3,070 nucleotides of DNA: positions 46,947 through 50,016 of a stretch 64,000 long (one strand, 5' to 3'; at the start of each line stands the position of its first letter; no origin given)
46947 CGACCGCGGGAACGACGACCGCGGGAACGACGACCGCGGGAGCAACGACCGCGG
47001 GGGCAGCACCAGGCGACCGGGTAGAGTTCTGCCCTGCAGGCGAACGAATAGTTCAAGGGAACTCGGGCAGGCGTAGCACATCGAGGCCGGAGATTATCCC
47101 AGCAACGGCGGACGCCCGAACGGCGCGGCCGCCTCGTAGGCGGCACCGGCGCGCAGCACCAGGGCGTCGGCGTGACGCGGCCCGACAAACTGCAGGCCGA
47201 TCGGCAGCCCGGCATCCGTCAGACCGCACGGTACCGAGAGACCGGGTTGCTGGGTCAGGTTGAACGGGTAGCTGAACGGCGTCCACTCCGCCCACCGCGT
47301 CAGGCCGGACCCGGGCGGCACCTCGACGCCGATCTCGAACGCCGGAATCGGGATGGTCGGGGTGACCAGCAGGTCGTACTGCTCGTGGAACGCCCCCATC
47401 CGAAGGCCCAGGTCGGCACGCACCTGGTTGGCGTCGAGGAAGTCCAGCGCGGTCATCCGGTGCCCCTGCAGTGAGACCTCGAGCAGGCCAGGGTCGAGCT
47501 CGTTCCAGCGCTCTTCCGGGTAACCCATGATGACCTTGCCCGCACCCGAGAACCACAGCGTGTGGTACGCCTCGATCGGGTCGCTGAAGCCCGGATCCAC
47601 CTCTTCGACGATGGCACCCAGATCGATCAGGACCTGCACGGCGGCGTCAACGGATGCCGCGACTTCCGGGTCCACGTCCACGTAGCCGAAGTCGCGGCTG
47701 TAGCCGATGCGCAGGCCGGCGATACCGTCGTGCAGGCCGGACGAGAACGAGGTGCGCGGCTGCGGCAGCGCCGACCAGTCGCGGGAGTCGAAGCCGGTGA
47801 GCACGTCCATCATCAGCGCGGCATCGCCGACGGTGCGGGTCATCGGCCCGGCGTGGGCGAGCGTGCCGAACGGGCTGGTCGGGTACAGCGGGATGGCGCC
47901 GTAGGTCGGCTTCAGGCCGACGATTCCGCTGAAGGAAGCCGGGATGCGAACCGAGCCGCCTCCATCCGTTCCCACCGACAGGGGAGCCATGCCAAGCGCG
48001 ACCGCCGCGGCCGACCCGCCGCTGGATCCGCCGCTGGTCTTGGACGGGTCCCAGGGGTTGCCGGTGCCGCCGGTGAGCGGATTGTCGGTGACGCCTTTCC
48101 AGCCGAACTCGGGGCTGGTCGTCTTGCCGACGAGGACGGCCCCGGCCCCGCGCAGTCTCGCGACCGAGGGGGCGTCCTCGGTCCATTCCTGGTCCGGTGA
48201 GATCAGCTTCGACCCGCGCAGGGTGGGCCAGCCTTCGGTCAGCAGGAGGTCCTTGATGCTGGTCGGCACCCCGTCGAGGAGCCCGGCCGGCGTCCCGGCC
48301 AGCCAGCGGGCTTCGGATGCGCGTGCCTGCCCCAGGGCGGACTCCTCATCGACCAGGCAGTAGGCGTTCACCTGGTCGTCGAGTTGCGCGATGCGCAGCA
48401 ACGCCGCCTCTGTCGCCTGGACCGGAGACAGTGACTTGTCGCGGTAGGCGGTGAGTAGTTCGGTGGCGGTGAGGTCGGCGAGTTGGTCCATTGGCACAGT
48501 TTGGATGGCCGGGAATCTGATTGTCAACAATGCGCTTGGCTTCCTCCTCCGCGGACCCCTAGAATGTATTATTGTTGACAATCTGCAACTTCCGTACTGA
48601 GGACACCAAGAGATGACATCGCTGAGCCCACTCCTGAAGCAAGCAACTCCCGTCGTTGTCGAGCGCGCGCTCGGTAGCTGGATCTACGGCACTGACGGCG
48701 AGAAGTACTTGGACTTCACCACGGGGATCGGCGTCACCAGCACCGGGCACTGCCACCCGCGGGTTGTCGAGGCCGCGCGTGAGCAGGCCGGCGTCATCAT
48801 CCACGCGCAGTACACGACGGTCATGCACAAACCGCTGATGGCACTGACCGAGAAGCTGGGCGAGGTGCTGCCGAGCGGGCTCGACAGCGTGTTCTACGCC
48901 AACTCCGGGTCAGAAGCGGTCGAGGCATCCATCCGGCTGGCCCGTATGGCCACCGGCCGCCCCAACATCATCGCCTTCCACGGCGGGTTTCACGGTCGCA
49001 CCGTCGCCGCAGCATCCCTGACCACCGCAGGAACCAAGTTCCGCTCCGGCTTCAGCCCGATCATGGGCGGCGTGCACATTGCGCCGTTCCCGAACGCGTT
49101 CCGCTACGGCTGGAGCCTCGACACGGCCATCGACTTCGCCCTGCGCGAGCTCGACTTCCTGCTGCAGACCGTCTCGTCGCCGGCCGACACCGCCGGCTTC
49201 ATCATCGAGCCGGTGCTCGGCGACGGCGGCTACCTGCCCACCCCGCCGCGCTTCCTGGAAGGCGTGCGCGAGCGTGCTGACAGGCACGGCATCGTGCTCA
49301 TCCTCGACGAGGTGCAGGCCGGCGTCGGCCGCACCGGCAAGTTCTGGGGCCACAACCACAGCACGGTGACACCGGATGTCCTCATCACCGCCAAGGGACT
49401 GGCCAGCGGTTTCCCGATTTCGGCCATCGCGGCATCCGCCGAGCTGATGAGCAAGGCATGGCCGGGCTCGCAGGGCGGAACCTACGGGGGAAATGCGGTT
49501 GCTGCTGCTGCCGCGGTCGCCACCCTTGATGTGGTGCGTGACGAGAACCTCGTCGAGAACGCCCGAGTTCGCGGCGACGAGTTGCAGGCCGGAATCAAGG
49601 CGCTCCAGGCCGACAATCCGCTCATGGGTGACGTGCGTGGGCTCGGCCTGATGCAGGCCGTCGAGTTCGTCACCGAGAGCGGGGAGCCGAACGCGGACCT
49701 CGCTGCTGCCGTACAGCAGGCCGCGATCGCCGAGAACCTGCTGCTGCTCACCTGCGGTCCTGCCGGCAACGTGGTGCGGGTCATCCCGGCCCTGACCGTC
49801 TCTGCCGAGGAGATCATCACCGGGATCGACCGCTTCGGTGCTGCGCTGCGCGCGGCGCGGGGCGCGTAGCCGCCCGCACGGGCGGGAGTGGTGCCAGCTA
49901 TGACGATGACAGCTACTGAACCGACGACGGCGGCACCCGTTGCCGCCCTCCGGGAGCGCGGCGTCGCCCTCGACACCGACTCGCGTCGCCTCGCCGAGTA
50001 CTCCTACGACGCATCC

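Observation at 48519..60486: Identical 13-nt motif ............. at four promoter regions: candidate operator of the embedded GntR regulator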

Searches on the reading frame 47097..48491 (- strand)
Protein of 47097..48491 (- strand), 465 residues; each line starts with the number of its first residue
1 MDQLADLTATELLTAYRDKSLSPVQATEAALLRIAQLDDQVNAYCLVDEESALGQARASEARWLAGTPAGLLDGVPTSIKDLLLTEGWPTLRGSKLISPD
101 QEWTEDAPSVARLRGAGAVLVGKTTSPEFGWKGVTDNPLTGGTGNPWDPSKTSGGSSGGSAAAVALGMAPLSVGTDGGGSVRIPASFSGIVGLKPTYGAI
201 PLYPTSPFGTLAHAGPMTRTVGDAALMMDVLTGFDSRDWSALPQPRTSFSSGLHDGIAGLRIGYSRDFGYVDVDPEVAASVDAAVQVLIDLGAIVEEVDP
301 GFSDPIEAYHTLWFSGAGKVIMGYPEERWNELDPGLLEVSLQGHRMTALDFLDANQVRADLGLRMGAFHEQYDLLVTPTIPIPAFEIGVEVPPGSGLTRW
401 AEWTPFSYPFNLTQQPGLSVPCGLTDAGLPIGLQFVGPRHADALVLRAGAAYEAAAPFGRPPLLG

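Call 11: search_protein_families(library=pfam, proteins=[window:47097-48491:-])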
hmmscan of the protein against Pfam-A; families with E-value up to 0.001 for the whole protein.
window:47097-48491:- (465 aa): 1 family
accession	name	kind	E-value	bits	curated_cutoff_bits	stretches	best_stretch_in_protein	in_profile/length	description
PF01425.27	Amidase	-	1.8e-104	350.7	27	1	26-446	2-445/445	Amidase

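Call 12: search_protein_families(library=ncbifam, proteins=[window:47097-48491:-])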
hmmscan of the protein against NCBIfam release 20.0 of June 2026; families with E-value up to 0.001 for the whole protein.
window:47097-48491:- (465 aa): 26 families (the best 25 are shown)
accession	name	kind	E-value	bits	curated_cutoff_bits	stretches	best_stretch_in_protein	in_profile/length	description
NF004815.0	PRK06169.1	equivalog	5.2e-224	744.1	506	1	2-457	5-460/471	amidase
NF005450.0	PRK07042.1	equivalog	2.2e-114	382.5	458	1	1-456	1-452/464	amidase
NF005686.0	PRK07486.1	subfamily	3.8e-88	296.3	465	1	2-457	9-474/486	amidase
NF005687.0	PRK07487.1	subfamily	2.8e-82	277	428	1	2-456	3-456/468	amidase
NF004717.0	PRK06061.1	equivalog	1.5e-76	258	498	1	8-455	18-466/483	amidase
NF006631.0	PRK09201.1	equivalog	3.8e-76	256.7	461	1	4-454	4-453/466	AtzE family amidohydrolase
TIGR02715.1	amido_AtzE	subfamily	1.1e-74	252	425.75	1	10-454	3-446/452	AtzE family amidohydrolase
NF009119.0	PRK12470.1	equivalog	3.8e-73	247.1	498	1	16-458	18-454/462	amidase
TIGR00132.1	gatA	equivalog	1.4e-72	245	481.1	2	17-301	6-287/466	Asp-tRNA(Asn)/Glu-tRNA(Gln) amidotransferase subunit GatA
NF004816.0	PRK06170.1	equivalog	8.7e-70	235.7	503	1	7-456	12-482/493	amidase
NF005565.0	PRK07235.1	subfamily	4.1e-69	233.6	545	2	64-299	80-317/506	amidase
NF005460.0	PRK07056.1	subfamily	7.6e-67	226.2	447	1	22-455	23-452/457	amidase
NF005688.0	PRK07488.1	equivalog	1.1e-64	219.2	532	2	2-299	6-288/474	indoleacetamide hydrolase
NF005899.0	PRK07869.1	equivalog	2.3e-64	217.9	418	1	2-460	10-466/471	amidase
NF004766.0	PRK06102.1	equivalog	1.4e-58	199.1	559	1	6-454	7-449/455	amidase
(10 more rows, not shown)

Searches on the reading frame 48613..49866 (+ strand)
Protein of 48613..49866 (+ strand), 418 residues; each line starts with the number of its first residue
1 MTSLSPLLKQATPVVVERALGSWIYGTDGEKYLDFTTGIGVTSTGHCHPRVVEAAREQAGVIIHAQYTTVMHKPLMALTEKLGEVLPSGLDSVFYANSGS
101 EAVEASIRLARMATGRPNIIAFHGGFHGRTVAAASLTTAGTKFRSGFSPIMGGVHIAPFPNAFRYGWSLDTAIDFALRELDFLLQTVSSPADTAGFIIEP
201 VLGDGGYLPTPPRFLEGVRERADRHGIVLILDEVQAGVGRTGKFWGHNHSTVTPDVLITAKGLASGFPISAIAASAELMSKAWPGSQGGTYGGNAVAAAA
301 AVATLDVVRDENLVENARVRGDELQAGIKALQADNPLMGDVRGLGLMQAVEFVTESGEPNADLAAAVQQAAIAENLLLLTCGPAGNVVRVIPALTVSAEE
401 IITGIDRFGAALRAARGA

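Call 11: search_protein_families(library=pfam, proteins=[window:48613-49866:+])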
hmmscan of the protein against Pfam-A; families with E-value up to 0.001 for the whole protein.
window:48613-49866:+ (418 aa): 1 family
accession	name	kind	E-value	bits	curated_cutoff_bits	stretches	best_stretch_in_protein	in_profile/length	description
PF00202.27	Aminotran_3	-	5.2e-114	381.5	30.5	1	11-412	8-403/403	Aminotransferase class-III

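Call 12: search_protein_families(library=ncbifam, proteins=[window:48613-49866:+])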
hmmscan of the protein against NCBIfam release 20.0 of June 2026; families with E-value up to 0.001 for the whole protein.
window:48613-49866:+ (418 aa): 69 families (the best 25 are shown)
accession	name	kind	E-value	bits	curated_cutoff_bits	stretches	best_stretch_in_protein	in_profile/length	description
NF005993.0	PRK08117.1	subfamily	3.8e-137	457.4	574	1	3-413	15-428/433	aspartate aminotransferase family protein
NF004426.0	PRK05769.1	equivalog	1.6e-123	412.7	552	1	6-414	30-439/441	acetyl ornithine aminotransferase family protein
NF005692.0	PRK07495.1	equivalog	2.9e-110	368.9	724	1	11-415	21-422/425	4-aminobutyrate--2-oxoglutarate transaminase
TIGR00700.1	GABAtrnsam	equivalog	4.8e-105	351.6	506.65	1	11-413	14-419/420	4-aminobutyrate--2-oxoglutarate transaminase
NF005272.0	PRK06777.1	equivalog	1.9e-96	323.2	725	1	16-403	26-410/421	4-aminobutyrate--2-oxoglutarate transaminase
NF004714.0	PRK06058.1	subfamily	2e-96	323.4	639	1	8-413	38-445/447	4-aminobutyrate--2-oxoglutarate transaminase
TIGR00707.1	argD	subfamily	5.1e-95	318.5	410.05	1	12-412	9-380/381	acetylornithine/succinylornithine family transaminase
NF005376.0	PRK06918.1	equivalog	5.4e-95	318.4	676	1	11-414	35-443/451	4-aminobutyrate--2-oxoglutarate transaminase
NF005985.0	PRK08088.1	equivalog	8.9e-95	317.8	713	1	10-407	21-416/426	4-aminobutyrate--2-oxoglutarate transaminase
NF049976.1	AmadipTransam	equivalog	1.8e-94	317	650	1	6-413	8-413/416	2-aminoadipate transaminase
NF002874.0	PRK03244.1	equivalog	8e-91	304.8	457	1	13-416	26-396/399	acetylornithine transaminase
NF002325.0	PRK01278.1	subfamily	6.7e-90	301.6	372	1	11-415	12-389/395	acetylornithine transaminase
NF007308.0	PRK09792.1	equivalog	6.7e-88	295.3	747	1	25-401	35-408/421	4-aminobutyrate transaminase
NF006228.0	PRK08360.1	equivalog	5.9e-86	288.8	608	1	12-412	23-424/443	aspartate aminotransferase family protein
NF003468.0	PRK05093.1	subfamily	7.3e-82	275.2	522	1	12-413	23-400/405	acetylornithine/succinyldiaminopimelate transaminase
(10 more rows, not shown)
